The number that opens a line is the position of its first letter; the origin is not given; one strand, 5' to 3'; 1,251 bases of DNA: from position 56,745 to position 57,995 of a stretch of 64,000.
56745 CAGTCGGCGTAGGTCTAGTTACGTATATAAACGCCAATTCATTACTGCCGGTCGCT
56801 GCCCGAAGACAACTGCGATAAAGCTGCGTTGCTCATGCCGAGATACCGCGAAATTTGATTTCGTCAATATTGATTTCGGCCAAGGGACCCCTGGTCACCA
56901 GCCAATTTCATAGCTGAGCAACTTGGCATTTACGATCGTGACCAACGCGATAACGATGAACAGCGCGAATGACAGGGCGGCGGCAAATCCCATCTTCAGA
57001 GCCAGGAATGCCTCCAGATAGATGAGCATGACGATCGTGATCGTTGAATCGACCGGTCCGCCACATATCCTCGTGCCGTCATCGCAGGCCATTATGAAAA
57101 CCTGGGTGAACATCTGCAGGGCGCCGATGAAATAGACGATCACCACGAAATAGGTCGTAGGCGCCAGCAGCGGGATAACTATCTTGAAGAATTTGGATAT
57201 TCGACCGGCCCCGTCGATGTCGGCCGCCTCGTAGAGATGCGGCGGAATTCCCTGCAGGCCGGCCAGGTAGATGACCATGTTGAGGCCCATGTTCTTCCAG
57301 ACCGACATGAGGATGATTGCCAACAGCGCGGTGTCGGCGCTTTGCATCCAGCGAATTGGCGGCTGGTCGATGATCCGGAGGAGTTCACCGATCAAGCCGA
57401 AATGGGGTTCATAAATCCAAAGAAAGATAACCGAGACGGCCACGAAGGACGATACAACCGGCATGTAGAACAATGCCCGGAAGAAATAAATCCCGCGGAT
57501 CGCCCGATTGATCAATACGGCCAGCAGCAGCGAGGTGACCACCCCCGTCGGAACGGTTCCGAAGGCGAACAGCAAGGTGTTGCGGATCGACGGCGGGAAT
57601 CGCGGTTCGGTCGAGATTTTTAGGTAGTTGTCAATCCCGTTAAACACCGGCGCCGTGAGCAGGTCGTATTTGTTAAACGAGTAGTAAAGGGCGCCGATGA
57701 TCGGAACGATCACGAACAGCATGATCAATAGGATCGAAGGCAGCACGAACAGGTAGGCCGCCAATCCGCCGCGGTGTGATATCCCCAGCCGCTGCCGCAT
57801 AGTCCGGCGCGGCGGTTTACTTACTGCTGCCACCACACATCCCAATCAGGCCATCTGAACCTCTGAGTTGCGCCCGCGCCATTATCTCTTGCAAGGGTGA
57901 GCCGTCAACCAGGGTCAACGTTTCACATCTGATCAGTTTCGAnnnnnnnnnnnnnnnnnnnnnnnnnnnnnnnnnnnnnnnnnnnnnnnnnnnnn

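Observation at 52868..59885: Three diverged orphan UgpA/MalF-type sugar ABC permease paralogues with no UgpE-type partner, binding protein or ATPase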

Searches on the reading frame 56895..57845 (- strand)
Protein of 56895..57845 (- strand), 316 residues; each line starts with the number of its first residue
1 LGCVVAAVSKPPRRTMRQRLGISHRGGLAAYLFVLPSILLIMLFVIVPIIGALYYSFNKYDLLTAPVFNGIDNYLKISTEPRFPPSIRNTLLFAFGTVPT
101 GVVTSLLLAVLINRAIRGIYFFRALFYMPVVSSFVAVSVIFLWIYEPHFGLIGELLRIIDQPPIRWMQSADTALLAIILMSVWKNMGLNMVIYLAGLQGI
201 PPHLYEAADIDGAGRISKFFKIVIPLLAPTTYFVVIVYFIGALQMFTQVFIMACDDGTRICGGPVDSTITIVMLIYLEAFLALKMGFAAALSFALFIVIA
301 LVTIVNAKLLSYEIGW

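Call 10: search_protein_families(library=pfam, proteins=[window:56895-57845:-], max_evalue=0.01)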
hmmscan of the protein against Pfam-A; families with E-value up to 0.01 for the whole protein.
window:56895-57845:- (316 aa): 1 family
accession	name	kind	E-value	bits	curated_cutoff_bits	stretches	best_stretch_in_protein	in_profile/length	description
PF00528.27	BPD_transp_1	-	5.9e-11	42.9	26.4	1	101-305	1-174/184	Binding-protein-dependent transport system inner membrane component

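Call 12: search_protein_families(library=ncbifam, proteins=[window:56895-57845:-], max_evalue=0.01)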
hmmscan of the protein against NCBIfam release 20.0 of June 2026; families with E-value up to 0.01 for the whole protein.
window:56895-57845:- (316 aa): 7 families
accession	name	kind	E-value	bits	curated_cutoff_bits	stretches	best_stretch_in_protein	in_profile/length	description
NF007852.0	PRK10561.1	equivalog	2.7e-43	148.9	335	1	25-309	9-287/295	sn-glycerol-3-phosphate ABC transporter permease UgpA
NF040931.1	ABC_arch_GlcT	equivalog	4.8e-29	101.9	360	1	33-308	1-268/278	glucose ABC transporter permease GlcT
NF008232.0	PRK10999.1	equivalog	2.3e-17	62.9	392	1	67-309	263-514/520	maltose ABC transporter permease MalF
TIGR03262.1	PhnU2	equivalog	7.7e-07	28.1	593.25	1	34-239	7-198/546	putative 2-aminoethylphosphonate ABC transporter permease subunit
TIGR01581.1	Mo_ABC_porter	hypoth_equivalog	1.6e-05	24.5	210.3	1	94-302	30-222/225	ABC transporter permease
TIGR00969.1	3a0106s02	subfamily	0.00025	20.6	240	1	37-305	23-264/272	sulfate ABC transporter permease subunit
TIGR02141.1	modB_ABC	equivalog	0.00069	19.3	182.6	1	100-310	13-205/208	molybdate ABC transporter permease subunit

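Call 13: find_homologous_proteins(query=window:56898-57800:-)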
Query seq(301 aa) (301 aa): 3164 proteins with E <= 0.001 among 8000 candidates; the best 120 are listed.
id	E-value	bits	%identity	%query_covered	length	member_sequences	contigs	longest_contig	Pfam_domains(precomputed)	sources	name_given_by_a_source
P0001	2.9e-188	643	100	100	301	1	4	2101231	PF00528.28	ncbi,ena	-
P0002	1.7e-187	640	100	100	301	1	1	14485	PF00528.28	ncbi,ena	-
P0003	1.5e-161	555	83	100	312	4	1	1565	PF00528.28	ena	-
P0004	6.0e-160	550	83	100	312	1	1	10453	PF00528.28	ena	-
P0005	6.6e-160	550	83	100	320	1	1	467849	PF00528.28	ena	-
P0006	2.4e-159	548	83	100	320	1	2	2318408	PF00528.28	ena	-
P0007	5.0e-153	527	81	100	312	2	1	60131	PF00528.28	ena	-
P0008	2.0e-152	525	79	100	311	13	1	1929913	PF00528.28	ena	-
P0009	3.3e-152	524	78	100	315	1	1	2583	PF00528.28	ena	-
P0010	2.3e-144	499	74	100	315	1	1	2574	PF00528.28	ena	-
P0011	6.2e-144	497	75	100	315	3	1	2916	PF00528.28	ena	-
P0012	6.7e-144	497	78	100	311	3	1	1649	PF00528.28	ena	-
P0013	7.7e-144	497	73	100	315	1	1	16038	PF00528.28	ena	-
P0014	1.0e-143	497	73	100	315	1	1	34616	PF00528.28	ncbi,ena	-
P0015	1.2e-143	496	77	100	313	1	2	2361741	PF00528.28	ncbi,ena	-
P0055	4.8e-137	475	72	100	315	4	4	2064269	PF00528.28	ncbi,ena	-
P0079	2.4e-125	436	65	100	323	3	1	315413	PF00528.28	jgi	jgi:multiple sugar transport system permease protein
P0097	1.5e-122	427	65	100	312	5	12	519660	PF00528.28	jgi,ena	jgi:multiple sugar transport system permease protein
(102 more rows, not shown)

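Call 14: find_encoding_contigs(protein=P0001, flank=10000, max_places=4)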
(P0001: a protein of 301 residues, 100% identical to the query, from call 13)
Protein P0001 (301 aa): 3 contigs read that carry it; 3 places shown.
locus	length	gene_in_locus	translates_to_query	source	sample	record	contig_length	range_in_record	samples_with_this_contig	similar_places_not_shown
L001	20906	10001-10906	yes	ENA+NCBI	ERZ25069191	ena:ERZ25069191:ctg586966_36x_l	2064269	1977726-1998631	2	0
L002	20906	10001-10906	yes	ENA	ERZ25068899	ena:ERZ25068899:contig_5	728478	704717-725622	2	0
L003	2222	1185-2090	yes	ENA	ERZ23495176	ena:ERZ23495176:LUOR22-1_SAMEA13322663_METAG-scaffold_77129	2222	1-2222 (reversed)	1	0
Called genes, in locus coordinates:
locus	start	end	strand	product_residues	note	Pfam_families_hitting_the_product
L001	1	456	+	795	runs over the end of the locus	PF01751:Toprim, PF01131:Topoisom_bac, PF01396:Zn_ribbon_Top1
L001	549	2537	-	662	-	PF04851:ResIII (faint), PF00270:DEAD (weak), PF06733:DEAD_2 (weak), PF13307:Helicase_C_2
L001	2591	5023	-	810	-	PF00933:Glyco_hydro_3, PF01915:Glyco_hydro_3_C, PF14310:Fn3-like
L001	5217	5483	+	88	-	-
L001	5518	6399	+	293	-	PF05721:PhyH (weak)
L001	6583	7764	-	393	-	PF00557:Peptidase_M24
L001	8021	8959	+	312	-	PF00528:BPD_transp_1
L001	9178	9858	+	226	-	PF05014:Nuc_deoxyrib_tr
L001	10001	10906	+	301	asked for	PF00528:BPD_transp_1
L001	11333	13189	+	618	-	PF20990:DUF2207_C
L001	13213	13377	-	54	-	-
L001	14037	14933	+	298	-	PF00528:BPD_transp_1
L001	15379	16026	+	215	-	PF05719:GPP34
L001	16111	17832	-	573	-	PF01019:G_glu_transpept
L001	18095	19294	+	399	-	PF00296:Bac_luciferase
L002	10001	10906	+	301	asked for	PF00528:BPD_transp_1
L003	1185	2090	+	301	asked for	PF00528:BPD_transp_1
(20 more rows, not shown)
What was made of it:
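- On Fused two-domain permease: One domain and 298-312 aa each (calls 10, 14).
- Checked: The gene calls in the source assembly are 298, 301 and 312 aa (call 14).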

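Call 15: find_encoding_contigs(protein=P0097, flank=8000, max_places=4)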
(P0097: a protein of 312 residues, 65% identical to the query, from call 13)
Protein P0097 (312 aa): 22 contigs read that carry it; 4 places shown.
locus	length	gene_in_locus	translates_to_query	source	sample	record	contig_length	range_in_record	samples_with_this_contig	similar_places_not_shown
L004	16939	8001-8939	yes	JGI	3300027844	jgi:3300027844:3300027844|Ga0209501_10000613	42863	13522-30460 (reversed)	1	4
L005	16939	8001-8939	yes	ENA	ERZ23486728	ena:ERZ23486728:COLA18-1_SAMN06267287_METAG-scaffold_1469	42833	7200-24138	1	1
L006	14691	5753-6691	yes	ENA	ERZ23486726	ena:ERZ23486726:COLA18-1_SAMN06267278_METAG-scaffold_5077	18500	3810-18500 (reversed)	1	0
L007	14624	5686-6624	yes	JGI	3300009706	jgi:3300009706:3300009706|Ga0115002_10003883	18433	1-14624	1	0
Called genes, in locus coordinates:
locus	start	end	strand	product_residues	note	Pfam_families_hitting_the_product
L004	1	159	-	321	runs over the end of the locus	PF01966:HD, PF13286:HD_assoc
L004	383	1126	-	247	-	PF23023:Anti-Pycsar_Apyc1 (weak), PF00753:Lactamase_B, PF12706:Lactamase_B_2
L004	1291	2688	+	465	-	PF03447:NAD_binding_3 (faint), PF21135:DRL_cat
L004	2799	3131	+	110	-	-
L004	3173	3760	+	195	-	PF13487:HD_5, PF01966:HD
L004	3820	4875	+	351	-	PF01408:GFO_IDH_MocA, PF22725:GFO_IDH_MocA_C3, PF02894:GFO_IDH_MocA_C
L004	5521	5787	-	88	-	-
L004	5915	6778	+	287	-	PF05721:PhyH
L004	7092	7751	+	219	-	PF00578:AhpC-TSA, PF08534:Redoxin, PF10417:1-cysPrx_C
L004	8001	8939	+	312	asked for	PF00528:BPD_transp_1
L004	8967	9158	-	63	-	-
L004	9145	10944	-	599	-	PF02538:Hydantoinase_B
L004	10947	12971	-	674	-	PF05378:Hydant_A_N, PF01968:Hydantoinase_A, PF19278:Hydant_A_C (weak)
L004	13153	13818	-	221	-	PF03737:RraA-like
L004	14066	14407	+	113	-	PF12680:SnoaL_2, PF14534:DUF4440 (weak)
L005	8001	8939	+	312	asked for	PF00528:BPD_transp_1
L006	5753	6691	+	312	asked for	PF00528:BPD_transp_1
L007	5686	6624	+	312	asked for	PF00528:BPD_transp_1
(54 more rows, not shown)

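Call 21: find_encoding_contigs(protein=P0015, flank=10000, max_places=2)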
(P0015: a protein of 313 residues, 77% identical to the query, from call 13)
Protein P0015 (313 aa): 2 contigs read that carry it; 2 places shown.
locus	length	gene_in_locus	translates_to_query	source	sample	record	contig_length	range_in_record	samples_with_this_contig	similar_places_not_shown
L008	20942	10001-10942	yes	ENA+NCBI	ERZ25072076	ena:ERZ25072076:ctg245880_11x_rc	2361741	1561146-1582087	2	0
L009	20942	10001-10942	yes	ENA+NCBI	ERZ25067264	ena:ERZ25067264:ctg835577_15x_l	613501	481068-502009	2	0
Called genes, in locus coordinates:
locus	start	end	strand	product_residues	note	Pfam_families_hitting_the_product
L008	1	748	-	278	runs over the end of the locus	PF00005:ABC_tran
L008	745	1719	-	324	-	PF00005:ABC_tran, PF13304:AAA_21 (faint), PF08352:oligo_HPY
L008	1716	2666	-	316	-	PF00528:BPD_transp_1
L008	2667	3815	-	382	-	PF19300:BPD_transp_1_N, PF00528:BPD_transp_1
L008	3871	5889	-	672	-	PF00496:SBP_bac_5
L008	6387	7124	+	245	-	PF00528:BPD_transp_1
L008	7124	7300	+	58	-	-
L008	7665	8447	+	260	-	PF00528:BPD_transp_1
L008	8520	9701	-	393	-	PF01321:Creatinase_N (weak), PF00557:Peptidase_M24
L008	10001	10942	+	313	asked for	PF00528:BPD_transp_1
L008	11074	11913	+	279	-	PF02548:Pantoate_transf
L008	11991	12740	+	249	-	PF02569:Pantoate_ligase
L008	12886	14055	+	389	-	PF00296:Bac_luciferase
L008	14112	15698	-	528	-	PF05977:MFS_3, PF07690:MFS_1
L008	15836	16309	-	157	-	PF00383:dCMP_cyt_deam_1, PF14437:MafB19-deam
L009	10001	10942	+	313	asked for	PF00528:BPD_transp_1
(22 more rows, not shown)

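Call 22: find_encoding_contigs(protein=P0079, flank=8000, max_places=2)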
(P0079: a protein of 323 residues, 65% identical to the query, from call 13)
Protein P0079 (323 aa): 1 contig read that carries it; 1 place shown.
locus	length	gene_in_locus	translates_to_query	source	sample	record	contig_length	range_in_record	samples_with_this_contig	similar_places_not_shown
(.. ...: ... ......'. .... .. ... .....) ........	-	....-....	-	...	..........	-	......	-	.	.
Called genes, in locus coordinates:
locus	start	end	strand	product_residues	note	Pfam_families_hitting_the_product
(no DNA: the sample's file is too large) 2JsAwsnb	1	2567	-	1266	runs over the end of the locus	PF00384:Molybdopterin, PF28599:NarG_dom_V, PF01568:Molydop_binding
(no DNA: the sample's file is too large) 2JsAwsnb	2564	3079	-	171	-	PF00034:Cytochrom_C, PF13442:Cytochrome_CBB3 (weak)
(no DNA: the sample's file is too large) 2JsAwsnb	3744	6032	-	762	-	PF01590:GAF, PF13185:GAF_2, PF00486:Trans_reg_C (faint), PF03704:BTAD, PF07719:TPR_2 (faint)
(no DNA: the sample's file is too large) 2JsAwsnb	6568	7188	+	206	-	-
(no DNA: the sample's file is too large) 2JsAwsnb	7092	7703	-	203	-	-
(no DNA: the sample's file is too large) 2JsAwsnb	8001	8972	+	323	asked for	PF00528:BPD_transp_1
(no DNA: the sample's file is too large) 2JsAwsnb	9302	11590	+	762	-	PF28492:Beta_helix_4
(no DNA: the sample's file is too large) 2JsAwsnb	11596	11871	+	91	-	-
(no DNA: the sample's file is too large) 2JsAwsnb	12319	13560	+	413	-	PF08450:SGL (faint), PF24684:Vgb_lyase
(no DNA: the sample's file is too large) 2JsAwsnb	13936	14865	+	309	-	PF13487:HD_5, PF01966:HD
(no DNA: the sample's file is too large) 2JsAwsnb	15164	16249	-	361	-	PF02746:MR_MLE_N, PF13378:MR_MLE_C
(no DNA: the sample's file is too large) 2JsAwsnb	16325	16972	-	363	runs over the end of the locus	PF08240:ADH_N, PF00107:ADH_zinc_N, PF13602:ADH_zinc_N_2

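Call 24: find_related_loci(query=P0001, collection=genome_contigs, flank=10000)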
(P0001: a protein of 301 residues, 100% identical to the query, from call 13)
Query P0001 (301 aa) in genome_contigs; peptide patterns used: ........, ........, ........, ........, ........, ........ (x = any residue, [..] = any of these).
147 stretches matched a pattern; 116 encode a relative of the query (tblastn E <= 1e-3); the best 80 are kept; 74 distinct loci.
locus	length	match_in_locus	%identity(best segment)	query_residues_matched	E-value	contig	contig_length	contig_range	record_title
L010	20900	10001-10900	83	2-301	3e-163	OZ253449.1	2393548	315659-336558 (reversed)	MAG: Chloroflexota bacterium isolate 8b289e7f-9ee3-435e-915a-43c010b151c3 genome assembly, chromosome: 1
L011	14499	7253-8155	74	1-301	4e-151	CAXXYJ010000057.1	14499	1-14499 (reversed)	MAG: Chloroflexota bacterium isolate 33a0fa57-2ec7-4dec-9fec-1f1b496e22b9 genome assembly, contig: contig_57, whole geno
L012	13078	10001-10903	74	1-301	6e-148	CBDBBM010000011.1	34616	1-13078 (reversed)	MAG: Chloroflexota bacterium isolate 236a2b73-90b3-4928-a49b-932f52c5d6ed genome assembly, contig: contig_11, whole geno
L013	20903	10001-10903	80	1-301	5e-155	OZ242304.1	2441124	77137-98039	MAG: Chloroflexota bacterium isolate c8e22209-6560-437a-ac23-efc6ebaaf561 genome assembly, chromosome: 1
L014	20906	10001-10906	77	1-301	3e-146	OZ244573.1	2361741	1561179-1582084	MAG: Chloroflexota bacterium isolate 8e6c3dbd-1099-4de1-8cc9-1ee9581dcb45 genome assembly, chromosome: 1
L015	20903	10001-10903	73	1-301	2e-145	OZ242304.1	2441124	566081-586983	MAG: Chloroflexota bacterium isolate c8e22209-6560-437a-ac23-efc6ebaaf561 genome assembly, chromosome: 1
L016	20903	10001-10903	75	1-301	1e-144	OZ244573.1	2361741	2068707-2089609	MAG: Chloroflexota bacterium isolate 8e6c3dbd-1099-4de1-8cc9-1ee9581dcb45 genome assembly, chromosome: 1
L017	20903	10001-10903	74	1-301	3e-144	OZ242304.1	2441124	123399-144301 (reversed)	MAG: Chloroflexota bacterium isolate c8e22209-6560-437a-ac23-efc6ebaaf561 genome assembly, chromosome: 1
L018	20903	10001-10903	74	1-301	2e-143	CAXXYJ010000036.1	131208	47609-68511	MAG: Chloroflexota bacterium isolate 33a0fa57-2ec7-4dec-9fec-1f1b496e22b9 genome assembly, contig: contig_36, whole geno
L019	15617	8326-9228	73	1-301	4e-143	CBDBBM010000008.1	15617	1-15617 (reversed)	MAG: Chloroflexota bacterium isolate 236a2b73-90b3-4928-a49b-932f52c5d6ed genome assembly, contig: contig_8, whole genom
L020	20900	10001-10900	72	2-301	4e-141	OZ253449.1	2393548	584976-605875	MAG: Chloroflexota bacterium isolate 8b289e7f-9ee3-435e-915a-43c010b151c3 genome assembly, chromosome: 1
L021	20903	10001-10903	74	1-301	2e-140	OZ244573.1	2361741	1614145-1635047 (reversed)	MAG: Chloroflexota bacterium isolate 8e6c3dbd-1099-4de1-8cc9-1ee9581dcb45 genome assembly, chromosome: 1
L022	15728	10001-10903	82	1-301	4e-158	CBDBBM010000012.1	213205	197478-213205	MAG: Chloroflexota bacterium isolate 236a2b73-90b3-4928-a49b-932f52c5d6ed genome assembly, contig: contig_12, whole geno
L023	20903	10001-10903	70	1-301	4e-137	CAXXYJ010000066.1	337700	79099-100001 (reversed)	MAG: Chloroflexota bacterium isolate 33a0fa57-2ec7-4dec-9fec-1f1b496e22b9 genome assembly, contig: contig_66, whole geno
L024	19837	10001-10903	70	1-301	1e-136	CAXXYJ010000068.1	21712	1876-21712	MAG: Chloroflexota bacterium isolate 33a0fa57-2ec7-4dec-9fec-1f1b496e22b9 genome assembly, contig: contig_68, whole geno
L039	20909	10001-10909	64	2-301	3e-123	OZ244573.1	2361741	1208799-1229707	MAG: Chloroflexota bacterium isolate 8e6c3dbd-1099-4de1-8cc9-1ee9581dcb45 genome assembly, chromosome: 1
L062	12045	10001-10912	62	1-300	9e-116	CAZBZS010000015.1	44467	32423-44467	MAG TPA_asm: uncultured Chloroflexota bacterium isolate SRP092902_co1_109 genome assembly, contig: NODE_838_length_44467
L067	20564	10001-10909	64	1-301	2e-114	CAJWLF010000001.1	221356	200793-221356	MAG TPA_asm: uncultured Chloroflexi bacterium isolate ERR599156_bin.184_MetaBAT_v2.12.1_MAG genome assembly, contig: NOD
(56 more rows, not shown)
